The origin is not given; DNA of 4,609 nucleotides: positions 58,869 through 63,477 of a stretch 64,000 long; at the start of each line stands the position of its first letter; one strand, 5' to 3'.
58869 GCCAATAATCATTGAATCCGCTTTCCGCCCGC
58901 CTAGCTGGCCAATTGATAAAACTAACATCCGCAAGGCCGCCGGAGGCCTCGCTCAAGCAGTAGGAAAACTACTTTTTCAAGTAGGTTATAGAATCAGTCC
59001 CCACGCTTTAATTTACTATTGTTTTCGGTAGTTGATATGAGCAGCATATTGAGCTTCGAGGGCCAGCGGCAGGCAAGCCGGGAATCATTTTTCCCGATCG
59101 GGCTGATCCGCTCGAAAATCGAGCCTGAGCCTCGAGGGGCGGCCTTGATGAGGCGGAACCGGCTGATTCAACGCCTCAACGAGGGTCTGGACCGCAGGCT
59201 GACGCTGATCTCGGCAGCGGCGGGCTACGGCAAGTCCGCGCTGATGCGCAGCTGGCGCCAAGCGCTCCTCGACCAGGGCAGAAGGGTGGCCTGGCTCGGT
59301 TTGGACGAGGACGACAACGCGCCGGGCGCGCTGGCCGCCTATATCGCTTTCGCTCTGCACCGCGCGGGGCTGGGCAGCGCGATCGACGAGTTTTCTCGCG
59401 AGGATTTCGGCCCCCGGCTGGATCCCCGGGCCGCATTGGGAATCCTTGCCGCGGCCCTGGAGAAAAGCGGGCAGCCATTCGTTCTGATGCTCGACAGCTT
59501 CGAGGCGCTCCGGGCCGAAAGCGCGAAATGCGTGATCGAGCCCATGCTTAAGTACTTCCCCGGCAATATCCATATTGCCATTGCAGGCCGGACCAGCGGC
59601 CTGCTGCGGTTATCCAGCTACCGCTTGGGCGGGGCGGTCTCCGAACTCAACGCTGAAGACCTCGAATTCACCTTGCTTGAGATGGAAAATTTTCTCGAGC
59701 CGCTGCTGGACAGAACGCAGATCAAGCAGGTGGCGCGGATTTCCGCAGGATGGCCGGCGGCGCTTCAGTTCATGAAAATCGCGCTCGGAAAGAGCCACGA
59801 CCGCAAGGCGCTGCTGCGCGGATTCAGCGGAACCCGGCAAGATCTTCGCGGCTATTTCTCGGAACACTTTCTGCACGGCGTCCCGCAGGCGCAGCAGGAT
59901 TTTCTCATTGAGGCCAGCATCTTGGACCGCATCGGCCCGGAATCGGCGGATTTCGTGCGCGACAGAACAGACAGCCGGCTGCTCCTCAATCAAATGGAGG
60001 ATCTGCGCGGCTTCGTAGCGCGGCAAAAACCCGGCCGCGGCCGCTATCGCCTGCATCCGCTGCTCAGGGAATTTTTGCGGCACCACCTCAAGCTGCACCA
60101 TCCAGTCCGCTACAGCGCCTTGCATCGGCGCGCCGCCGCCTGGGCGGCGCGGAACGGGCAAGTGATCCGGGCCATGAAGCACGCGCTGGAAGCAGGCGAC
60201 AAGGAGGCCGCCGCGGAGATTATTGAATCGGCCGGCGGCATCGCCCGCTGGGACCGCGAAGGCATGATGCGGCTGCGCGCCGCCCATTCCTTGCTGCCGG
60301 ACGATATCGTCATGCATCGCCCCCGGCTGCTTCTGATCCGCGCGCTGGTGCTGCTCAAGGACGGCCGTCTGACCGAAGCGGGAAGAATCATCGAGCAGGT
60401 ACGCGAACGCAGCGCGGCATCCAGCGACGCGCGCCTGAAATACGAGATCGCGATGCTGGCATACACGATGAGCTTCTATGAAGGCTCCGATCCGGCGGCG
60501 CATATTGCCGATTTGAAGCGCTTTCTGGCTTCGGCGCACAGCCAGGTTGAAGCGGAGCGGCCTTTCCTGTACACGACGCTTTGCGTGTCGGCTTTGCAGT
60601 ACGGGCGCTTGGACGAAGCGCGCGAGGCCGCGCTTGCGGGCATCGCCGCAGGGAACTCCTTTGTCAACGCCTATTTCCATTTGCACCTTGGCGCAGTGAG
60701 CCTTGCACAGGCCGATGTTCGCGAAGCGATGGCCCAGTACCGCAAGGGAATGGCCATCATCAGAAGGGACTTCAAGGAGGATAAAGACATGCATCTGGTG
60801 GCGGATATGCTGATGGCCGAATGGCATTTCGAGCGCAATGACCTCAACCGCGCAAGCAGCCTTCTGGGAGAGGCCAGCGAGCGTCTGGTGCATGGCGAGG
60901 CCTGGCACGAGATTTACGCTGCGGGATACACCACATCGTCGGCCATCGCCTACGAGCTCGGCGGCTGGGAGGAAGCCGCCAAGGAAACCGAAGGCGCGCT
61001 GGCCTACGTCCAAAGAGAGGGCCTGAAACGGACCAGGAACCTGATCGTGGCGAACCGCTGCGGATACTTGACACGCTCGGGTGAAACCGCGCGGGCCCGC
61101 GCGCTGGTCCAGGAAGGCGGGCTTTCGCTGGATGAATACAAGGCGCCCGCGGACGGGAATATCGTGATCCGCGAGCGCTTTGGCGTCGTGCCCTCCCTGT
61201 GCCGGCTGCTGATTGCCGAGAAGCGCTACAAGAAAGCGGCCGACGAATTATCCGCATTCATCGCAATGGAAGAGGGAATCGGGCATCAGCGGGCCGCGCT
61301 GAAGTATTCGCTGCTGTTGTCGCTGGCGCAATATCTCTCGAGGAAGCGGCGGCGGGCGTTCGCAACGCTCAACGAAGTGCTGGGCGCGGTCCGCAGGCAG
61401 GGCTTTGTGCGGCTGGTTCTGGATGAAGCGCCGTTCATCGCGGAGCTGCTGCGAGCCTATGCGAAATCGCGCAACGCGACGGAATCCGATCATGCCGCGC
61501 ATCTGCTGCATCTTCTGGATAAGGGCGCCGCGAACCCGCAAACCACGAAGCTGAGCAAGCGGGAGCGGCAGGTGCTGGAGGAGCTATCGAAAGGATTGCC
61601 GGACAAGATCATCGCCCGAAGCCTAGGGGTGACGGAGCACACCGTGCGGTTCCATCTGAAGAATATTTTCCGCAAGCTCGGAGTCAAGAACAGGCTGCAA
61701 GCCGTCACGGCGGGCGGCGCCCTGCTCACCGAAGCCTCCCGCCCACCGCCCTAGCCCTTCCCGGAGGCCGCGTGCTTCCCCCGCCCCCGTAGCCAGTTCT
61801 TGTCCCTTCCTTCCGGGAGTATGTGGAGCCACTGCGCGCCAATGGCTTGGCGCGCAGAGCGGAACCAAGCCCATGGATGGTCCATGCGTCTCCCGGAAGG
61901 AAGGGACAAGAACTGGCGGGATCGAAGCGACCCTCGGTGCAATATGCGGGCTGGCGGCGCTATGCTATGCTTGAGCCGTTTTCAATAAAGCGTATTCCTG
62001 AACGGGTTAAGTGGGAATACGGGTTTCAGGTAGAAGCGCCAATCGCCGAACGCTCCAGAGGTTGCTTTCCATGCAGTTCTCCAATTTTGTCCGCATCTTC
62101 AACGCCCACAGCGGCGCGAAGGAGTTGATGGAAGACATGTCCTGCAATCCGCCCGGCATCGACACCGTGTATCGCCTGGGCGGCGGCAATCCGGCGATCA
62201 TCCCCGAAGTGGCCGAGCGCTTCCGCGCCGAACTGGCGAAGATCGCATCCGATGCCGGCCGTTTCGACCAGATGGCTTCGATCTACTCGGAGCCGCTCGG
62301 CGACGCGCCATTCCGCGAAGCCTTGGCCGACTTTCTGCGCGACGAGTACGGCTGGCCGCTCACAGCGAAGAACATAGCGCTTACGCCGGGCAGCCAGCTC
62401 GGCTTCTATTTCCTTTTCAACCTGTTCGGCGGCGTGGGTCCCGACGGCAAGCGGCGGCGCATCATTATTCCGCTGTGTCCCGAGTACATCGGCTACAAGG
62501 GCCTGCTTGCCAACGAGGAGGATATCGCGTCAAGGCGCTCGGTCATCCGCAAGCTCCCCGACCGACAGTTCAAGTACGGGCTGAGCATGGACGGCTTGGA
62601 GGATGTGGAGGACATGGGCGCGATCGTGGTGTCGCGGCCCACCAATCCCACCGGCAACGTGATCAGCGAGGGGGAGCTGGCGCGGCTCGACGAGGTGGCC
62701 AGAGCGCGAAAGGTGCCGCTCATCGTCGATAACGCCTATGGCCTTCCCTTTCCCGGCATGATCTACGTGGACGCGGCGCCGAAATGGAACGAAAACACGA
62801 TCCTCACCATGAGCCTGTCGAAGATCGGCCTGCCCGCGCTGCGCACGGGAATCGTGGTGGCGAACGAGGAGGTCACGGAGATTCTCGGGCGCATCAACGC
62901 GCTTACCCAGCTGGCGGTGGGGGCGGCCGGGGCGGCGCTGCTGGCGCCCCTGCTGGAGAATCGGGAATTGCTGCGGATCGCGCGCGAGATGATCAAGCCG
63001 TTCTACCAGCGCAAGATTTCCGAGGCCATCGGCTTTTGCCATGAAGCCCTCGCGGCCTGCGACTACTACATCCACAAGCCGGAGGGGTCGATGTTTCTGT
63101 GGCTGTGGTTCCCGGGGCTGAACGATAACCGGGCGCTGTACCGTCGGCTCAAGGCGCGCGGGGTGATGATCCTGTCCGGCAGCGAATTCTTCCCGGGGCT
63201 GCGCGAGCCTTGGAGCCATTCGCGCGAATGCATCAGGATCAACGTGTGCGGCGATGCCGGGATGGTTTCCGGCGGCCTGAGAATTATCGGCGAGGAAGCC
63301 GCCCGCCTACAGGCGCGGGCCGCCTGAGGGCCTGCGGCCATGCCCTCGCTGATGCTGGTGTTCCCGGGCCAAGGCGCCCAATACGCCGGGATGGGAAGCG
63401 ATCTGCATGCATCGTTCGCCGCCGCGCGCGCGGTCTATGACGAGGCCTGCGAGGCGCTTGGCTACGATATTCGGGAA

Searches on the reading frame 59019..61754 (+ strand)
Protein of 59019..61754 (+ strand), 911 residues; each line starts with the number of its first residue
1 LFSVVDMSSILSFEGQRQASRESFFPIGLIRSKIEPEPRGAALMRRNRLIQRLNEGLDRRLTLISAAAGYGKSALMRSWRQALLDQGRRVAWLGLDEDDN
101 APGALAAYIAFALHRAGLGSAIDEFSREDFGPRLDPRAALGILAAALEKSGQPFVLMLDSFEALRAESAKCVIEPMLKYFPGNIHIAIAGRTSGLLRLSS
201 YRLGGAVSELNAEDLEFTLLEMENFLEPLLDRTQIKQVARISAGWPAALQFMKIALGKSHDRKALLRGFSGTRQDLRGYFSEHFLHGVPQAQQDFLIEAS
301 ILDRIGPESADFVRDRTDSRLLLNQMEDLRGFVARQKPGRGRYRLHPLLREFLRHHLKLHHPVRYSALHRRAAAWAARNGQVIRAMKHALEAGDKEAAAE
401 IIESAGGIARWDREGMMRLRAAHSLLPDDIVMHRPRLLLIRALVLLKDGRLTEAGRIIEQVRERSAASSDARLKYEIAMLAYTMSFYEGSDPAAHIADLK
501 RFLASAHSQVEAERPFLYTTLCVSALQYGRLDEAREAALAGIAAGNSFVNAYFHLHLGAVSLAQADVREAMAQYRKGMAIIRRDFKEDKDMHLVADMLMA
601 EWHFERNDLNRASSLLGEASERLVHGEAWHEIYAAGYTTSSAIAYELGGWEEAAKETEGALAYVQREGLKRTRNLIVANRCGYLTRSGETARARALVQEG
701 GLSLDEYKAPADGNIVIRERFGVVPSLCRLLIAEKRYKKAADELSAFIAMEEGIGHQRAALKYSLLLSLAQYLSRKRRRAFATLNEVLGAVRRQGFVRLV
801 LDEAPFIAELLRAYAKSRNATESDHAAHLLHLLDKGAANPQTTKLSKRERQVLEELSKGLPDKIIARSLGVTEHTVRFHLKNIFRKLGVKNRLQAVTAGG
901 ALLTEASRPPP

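Call 23: search_protein_families(library=pfam, proteins=[window:59019-61754:+])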
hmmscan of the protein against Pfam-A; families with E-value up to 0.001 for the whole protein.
window:59019-61754:+ (911 aa): 4 families
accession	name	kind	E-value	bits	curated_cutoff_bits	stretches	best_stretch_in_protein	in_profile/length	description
PF00196.25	GerE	-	1.9e-18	66.3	23.5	1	844-897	2-55/57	Bacterial regulatory proteins, luxR family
PF17874.7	TPR_MalT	-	8.9e-17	61.8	45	1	502-816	27-335/336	MalT-like TPR region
PF13191.12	AAA_16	-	1.4e-06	29.4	32.6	1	48-170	14-150/167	AAA ATPase domain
PF25199.1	nSTAND_NTPase5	-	0.0002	21.6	34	0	52-96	31-79/145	Novel STAND NTPase 5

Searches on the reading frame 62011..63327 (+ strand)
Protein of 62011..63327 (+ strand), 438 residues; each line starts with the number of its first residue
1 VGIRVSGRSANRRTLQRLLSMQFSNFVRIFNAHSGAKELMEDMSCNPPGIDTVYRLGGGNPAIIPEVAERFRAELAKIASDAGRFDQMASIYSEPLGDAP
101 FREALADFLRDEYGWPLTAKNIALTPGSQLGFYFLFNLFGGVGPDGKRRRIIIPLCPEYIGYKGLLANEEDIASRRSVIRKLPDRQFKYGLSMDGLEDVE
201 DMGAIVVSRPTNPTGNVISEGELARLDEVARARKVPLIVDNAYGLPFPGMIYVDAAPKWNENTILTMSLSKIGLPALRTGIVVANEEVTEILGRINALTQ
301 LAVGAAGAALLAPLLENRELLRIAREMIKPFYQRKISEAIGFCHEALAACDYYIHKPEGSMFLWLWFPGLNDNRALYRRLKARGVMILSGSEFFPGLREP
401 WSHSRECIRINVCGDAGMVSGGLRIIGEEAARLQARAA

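Call 23: search_protein_families(library=pfam, proteins=[window:62011-63327:+])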
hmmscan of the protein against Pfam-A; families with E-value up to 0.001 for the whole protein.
window:62011-63327:+ (438 aa): 1 family
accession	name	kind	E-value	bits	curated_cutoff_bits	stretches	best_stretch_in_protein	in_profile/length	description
PF00155.27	Aminotran_1_2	-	8.6e-24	84.8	19.7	1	86-417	32-352/361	Aminotransferase class I and II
